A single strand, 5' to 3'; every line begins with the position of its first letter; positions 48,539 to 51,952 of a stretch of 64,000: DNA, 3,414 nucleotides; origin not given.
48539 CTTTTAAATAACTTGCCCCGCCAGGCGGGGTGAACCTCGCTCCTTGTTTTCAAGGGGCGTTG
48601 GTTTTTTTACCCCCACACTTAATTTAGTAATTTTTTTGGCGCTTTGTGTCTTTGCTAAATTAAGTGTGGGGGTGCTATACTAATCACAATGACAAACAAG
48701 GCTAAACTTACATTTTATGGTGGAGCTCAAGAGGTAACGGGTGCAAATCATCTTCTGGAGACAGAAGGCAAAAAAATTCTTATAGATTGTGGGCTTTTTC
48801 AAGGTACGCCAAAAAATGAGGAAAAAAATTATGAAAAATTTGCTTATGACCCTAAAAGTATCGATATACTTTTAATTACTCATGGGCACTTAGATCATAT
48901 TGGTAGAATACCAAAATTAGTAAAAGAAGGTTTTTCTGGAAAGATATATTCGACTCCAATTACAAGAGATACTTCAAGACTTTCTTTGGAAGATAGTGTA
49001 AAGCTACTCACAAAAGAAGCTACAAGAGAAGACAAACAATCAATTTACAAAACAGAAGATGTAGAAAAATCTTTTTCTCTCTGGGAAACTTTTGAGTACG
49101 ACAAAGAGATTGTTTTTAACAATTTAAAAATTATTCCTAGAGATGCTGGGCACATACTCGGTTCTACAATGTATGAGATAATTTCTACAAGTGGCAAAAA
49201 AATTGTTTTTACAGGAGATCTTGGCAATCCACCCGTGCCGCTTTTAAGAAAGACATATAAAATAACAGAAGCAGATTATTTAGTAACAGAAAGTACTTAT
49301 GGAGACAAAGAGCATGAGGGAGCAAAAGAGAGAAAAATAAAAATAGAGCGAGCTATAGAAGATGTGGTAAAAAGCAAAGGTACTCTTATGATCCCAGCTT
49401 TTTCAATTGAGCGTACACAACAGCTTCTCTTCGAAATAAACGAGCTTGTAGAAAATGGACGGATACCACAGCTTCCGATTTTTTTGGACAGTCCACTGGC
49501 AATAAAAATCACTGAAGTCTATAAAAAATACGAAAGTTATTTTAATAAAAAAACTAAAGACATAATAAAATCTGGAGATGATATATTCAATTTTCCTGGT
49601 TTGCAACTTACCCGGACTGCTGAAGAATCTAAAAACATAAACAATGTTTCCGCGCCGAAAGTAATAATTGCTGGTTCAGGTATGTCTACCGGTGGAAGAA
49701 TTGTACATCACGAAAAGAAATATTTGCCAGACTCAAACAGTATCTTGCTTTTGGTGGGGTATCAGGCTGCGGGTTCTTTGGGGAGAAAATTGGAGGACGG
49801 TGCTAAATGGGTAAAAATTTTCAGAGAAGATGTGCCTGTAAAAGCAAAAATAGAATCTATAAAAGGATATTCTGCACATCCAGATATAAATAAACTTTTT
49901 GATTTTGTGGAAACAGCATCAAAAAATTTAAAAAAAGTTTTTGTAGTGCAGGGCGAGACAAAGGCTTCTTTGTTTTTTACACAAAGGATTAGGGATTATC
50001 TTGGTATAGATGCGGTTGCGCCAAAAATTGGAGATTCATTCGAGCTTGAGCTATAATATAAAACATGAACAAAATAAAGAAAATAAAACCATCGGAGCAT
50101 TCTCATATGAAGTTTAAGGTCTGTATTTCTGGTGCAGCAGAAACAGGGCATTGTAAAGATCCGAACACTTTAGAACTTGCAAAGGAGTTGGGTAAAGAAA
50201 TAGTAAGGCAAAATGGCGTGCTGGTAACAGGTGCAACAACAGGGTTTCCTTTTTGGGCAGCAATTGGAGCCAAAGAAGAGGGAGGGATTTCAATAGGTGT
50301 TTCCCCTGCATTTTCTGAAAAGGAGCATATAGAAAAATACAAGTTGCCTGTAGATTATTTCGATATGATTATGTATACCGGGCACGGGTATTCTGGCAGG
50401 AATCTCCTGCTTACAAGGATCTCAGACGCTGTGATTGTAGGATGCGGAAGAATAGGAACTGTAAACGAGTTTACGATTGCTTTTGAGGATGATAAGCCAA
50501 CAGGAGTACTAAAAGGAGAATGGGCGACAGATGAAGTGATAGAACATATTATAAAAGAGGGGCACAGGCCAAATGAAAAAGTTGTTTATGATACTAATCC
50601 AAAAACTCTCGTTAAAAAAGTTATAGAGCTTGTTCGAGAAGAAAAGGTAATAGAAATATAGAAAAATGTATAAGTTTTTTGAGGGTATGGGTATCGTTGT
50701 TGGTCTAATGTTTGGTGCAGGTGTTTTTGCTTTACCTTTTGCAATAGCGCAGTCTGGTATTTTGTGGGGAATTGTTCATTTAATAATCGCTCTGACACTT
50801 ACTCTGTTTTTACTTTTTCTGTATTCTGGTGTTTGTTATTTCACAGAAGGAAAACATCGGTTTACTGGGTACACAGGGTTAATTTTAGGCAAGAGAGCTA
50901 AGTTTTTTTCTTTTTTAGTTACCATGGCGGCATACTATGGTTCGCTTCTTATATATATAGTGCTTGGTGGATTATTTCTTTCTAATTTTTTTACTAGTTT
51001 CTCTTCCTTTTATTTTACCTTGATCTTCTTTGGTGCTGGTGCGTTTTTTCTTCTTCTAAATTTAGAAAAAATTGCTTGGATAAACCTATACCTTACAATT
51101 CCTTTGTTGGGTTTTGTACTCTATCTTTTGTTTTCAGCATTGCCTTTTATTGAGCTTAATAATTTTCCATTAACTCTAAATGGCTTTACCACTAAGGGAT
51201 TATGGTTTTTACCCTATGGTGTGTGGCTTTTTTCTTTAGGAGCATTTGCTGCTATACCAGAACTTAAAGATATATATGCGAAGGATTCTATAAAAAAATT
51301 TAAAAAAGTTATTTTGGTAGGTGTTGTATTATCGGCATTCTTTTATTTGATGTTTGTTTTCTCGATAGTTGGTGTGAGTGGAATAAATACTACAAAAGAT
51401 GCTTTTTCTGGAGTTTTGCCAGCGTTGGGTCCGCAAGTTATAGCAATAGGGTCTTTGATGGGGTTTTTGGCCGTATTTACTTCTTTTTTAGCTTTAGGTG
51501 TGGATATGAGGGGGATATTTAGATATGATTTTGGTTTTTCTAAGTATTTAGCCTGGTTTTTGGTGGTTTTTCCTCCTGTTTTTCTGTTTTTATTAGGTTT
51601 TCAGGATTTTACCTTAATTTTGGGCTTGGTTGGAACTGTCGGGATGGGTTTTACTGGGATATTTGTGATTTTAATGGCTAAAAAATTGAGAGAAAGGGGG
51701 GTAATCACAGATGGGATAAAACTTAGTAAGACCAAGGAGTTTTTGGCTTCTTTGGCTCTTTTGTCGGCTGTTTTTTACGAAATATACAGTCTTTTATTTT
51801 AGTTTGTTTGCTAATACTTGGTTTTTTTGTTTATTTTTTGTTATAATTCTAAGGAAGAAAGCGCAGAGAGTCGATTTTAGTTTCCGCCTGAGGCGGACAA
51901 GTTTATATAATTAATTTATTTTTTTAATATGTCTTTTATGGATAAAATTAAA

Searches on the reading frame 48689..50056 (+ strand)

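Call 5: search_protein_families(library=pfam, proteins=[window:48689-50056:+], max_evalue=0.01)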
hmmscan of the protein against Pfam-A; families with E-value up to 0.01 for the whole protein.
window:48689-50056:+ (455 aa): 6 families
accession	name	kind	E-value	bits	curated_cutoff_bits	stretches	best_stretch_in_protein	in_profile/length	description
PF10996.14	Beta-Casp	-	1.7e-37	129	27.7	1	243-368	1-120/120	Beta-Casp domain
PF16661.11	Lactamase_B_6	-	5.9e-16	58.9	27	1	22-175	1-159/193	Metallo-beta-lactamase superfamily domain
PF00753.33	Lactamase_B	-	1.7e-15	57.9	22.7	1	22-180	10-152/196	Metallo-beta-lactamase superfamily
PF07521.17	RMMBL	-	8.7e-12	45.3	21.6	1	381-445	1-63/63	Zn-dependent metallo-hydrolase RNA specificity domain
PF12706.13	Lactamase_B_2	-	1.7e-08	34.7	27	1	29-223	2-184/200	Beta-lactamase superfamily domain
PF13483.12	Lactamase_B_3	-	0.00033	21.1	24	1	20-181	9-114/160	Beta-lactamase superfamily domain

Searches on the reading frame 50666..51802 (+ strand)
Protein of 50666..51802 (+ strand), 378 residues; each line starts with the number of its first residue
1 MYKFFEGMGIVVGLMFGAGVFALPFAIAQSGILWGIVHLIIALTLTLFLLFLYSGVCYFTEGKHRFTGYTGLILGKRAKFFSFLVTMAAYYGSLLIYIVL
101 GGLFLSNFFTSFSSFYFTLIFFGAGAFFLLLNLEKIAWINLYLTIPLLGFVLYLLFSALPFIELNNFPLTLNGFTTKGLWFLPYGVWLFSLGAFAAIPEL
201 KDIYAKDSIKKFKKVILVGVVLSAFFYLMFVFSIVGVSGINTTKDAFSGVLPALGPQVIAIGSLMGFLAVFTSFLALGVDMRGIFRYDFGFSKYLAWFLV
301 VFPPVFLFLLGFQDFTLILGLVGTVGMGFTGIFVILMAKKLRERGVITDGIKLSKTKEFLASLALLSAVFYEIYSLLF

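Call 20: search_protein_families(library=pfam, proteins=[window:50666-51802:+], max_evalue=0.001)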
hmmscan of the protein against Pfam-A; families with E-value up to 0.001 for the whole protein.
window:50666-51802:+ (378 aa): 2 families
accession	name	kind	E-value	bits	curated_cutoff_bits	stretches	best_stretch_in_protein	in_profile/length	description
PF03222.19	Trp_Tyr_perm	-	9.2e-14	51.8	22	1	3-344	4-364/393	Tryptophan/tyrosine permease family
PF01490.24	Aa_trans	-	7.8e-05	21.9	25.6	1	7-277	8-288/410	Transmembrane amino acid transporter protein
